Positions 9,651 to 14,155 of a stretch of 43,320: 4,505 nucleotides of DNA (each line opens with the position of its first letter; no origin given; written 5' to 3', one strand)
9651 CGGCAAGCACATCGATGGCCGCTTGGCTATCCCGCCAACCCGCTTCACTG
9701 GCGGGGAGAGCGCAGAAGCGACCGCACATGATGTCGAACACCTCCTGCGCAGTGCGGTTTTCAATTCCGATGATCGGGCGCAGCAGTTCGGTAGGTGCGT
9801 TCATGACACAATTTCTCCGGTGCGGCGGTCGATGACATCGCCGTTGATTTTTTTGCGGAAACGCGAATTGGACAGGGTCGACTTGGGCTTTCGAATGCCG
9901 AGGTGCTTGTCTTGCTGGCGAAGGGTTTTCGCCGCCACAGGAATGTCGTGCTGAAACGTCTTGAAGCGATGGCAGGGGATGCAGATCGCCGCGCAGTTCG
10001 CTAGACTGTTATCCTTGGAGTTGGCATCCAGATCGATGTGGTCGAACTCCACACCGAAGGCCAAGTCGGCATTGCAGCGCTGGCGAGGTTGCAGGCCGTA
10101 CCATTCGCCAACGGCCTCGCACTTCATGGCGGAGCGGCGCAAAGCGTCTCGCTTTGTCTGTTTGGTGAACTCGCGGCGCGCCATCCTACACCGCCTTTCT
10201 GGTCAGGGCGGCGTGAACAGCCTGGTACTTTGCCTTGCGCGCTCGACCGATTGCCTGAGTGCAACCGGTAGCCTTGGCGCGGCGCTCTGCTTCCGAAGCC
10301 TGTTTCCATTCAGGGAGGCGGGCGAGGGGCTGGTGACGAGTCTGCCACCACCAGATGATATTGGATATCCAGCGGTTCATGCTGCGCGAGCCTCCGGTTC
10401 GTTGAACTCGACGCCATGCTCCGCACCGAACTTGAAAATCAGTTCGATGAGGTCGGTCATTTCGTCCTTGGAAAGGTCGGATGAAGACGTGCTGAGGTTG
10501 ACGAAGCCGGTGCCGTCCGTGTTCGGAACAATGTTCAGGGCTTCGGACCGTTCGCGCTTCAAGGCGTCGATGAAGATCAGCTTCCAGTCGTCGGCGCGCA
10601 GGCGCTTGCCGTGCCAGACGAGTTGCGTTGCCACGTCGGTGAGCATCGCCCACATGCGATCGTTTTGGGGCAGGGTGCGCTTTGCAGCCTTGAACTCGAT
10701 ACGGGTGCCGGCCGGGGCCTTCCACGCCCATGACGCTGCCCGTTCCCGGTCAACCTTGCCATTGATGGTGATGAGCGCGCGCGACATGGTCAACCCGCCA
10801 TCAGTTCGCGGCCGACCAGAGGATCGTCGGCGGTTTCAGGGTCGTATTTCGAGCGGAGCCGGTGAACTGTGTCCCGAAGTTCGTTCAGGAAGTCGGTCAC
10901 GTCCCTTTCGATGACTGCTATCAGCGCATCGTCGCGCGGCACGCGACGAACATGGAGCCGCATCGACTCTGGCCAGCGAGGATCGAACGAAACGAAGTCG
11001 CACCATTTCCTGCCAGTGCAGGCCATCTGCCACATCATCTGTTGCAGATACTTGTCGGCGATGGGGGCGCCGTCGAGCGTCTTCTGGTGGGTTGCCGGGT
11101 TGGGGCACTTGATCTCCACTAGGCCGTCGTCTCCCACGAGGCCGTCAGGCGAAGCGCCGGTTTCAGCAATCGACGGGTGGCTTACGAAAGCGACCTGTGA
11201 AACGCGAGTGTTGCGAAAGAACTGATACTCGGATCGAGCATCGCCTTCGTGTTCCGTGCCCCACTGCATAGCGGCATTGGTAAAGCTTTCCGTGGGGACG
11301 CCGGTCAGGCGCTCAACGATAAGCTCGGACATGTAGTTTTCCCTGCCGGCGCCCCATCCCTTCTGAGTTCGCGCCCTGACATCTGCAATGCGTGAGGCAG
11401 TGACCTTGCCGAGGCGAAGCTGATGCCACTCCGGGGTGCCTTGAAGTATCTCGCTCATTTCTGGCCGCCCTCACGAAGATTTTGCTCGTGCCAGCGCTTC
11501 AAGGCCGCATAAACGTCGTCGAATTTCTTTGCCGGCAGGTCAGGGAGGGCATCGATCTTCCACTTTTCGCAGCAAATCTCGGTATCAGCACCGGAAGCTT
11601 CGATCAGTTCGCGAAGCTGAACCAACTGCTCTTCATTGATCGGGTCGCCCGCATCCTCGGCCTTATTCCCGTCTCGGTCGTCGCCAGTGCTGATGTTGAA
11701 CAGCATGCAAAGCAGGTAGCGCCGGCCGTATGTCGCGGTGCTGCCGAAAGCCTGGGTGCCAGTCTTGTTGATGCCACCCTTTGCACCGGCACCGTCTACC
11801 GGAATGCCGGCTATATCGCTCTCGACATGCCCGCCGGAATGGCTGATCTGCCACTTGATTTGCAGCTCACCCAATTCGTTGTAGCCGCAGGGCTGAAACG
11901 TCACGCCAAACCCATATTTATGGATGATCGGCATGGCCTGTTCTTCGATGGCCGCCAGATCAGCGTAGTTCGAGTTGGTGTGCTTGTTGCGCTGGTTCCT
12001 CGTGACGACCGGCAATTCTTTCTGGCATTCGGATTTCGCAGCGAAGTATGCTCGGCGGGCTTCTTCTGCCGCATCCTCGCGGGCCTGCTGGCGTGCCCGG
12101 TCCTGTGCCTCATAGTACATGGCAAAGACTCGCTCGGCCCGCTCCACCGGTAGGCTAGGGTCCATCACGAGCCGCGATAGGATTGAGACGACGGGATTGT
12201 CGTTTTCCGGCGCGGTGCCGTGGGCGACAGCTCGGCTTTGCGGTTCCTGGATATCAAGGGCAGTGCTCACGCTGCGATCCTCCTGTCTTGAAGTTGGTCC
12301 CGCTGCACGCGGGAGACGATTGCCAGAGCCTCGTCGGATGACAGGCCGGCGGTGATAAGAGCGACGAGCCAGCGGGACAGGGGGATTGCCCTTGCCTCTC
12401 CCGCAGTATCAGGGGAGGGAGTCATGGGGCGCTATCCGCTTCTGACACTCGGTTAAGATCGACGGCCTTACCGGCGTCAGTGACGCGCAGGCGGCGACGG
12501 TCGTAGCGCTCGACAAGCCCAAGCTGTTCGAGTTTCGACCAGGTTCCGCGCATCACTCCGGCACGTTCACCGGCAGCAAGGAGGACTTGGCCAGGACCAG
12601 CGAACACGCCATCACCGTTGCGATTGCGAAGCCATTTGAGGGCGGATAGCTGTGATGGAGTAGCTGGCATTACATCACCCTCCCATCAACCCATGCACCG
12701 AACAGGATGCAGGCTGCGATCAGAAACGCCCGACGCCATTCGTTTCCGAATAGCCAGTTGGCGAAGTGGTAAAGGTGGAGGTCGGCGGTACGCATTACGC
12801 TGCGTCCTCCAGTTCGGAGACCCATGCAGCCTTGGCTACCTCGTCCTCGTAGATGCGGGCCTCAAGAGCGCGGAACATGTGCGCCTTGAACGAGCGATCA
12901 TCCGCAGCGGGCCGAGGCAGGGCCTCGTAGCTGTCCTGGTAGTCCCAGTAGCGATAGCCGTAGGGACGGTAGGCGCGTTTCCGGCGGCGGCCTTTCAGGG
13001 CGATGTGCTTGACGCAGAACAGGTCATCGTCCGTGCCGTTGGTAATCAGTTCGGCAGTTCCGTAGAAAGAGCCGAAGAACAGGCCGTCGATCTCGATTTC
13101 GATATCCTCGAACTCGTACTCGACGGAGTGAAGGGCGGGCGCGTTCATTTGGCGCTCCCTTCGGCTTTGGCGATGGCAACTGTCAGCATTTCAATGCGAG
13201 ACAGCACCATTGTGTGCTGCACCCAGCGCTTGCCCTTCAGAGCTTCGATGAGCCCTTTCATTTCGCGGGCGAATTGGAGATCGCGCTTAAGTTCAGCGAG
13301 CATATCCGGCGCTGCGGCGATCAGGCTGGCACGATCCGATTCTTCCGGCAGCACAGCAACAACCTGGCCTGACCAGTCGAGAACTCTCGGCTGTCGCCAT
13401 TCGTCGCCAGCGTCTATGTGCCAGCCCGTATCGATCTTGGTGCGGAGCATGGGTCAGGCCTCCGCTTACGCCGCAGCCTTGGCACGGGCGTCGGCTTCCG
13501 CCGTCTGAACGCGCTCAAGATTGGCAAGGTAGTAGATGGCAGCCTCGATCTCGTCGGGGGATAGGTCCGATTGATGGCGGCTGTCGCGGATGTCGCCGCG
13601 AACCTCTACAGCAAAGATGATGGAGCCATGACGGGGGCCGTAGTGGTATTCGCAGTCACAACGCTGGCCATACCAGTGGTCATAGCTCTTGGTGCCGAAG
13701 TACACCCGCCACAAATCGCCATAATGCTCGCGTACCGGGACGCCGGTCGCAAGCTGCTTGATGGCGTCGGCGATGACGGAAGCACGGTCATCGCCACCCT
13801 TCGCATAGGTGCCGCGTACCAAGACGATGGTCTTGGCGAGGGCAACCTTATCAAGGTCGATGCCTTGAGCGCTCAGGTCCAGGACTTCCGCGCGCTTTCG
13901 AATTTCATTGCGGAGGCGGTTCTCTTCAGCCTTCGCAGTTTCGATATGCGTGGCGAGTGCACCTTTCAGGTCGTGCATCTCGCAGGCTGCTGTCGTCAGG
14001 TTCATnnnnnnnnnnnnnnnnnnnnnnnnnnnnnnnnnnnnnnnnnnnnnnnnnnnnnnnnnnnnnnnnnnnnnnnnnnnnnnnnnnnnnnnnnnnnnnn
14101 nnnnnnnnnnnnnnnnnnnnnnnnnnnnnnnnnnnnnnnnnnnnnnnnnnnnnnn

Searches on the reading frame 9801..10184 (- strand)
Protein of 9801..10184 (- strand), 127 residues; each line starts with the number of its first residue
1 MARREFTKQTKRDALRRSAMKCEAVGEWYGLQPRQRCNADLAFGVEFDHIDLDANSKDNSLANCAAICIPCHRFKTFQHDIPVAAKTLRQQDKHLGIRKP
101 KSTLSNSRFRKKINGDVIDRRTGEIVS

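Call 39: search_protein_families(library=pfam, proteins=[window:9801-10184:-], max_evalue=0.01)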
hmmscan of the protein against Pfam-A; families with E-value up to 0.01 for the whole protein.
window:9801-10184:- (127 aa): 1 family
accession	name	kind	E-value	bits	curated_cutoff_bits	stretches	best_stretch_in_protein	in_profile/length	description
PF01844.29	HNH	-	5.4e-05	23.7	21.4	1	35-76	2-45/47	HNH endonuclease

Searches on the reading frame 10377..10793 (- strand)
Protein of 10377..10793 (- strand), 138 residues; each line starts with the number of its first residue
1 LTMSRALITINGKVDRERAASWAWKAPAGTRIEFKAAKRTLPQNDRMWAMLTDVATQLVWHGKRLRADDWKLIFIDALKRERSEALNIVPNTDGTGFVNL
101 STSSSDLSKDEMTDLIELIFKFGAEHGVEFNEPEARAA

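Call 39: search_protein_families(library=pfam, proteins=[window:10377-10793:-], max_evalue=0.01)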
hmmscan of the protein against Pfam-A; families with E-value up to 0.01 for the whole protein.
window:10377-10793:- (138 aa): 1 family
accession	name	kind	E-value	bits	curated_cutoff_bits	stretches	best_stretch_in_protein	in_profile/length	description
PF05772.17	NinB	-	1.7e-33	115.7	23.8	1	29-131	30-131/131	NinB protein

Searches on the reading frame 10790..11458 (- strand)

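Call 39: search_protein_families(library=pfam, proteins=[window:10790-11458:-], max_evalue=0.01)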
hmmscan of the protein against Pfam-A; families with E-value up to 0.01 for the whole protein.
window:10790-11458:- (222 aa): 1 family
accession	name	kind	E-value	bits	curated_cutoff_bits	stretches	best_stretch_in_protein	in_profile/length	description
PF09588.16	YqaJ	-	8e-26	91.5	22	1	10-150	1-149/150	YqaJ-like viral recombinase domain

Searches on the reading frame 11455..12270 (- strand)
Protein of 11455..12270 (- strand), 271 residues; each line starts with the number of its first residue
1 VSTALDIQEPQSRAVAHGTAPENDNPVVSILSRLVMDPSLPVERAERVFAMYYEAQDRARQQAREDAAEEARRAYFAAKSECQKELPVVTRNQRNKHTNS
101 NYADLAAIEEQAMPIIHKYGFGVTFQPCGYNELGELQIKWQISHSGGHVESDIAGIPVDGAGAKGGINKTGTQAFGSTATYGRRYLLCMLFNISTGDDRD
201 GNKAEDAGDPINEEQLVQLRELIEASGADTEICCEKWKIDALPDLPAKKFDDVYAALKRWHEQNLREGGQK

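Call 39: search_protein_families(library=pfam, proteins=[window:11455-12270:-], max_evalue=0.01)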
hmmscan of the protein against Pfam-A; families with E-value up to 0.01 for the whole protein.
window:11455-12270:- (271 aa): 1 family
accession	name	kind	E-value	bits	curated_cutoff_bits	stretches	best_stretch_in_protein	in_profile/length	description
PF04404.17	ERF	-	6.2e-21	75.4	25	1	80-207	6-132/153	ERF superfamily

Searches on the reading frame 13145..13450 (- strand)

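Call 39: search_protein_families(library=pfam, proteins=[window:13145-13450:-], max_evalue=0.01)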
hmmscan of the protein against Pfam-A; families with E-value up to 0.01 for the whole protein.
window:13145-13450:- (101 aa): 0 families

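Call 76: search_protein_families(library=phrogs, proteins=[window:13145-13450:-], max_evalue=0.001)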
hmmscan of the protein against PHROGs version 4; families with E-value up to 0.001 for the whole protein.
window:13145-13450:- (101 aa): 1 family
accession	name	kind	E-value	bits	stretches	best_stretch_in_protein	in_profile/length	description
phrog_1273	-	unknown function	4.6e-06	28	1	37-100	48-101/103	-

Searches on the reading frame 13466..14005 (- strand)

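Call 39: search_protein_families(library=pfam, proteins=[window:13466-14005:-], max_evalue=0.01)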
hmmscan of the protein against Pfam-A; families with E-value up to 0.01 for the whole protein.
window:13466-14005:- (179 aa): 0 families

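Call 76: search_protein_families(library=phrogs, proteins=[window:13466-14005:-], max_evalue=0.001)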
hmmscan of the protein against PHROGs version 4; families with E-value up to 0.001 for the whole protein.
window:13466-14005:- (179 aa): 1 family
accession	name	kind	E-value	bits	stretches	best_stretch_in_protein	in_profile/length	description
phrog_13608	-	unknown function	8.9e-36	124.3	1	15-175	15-167/169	-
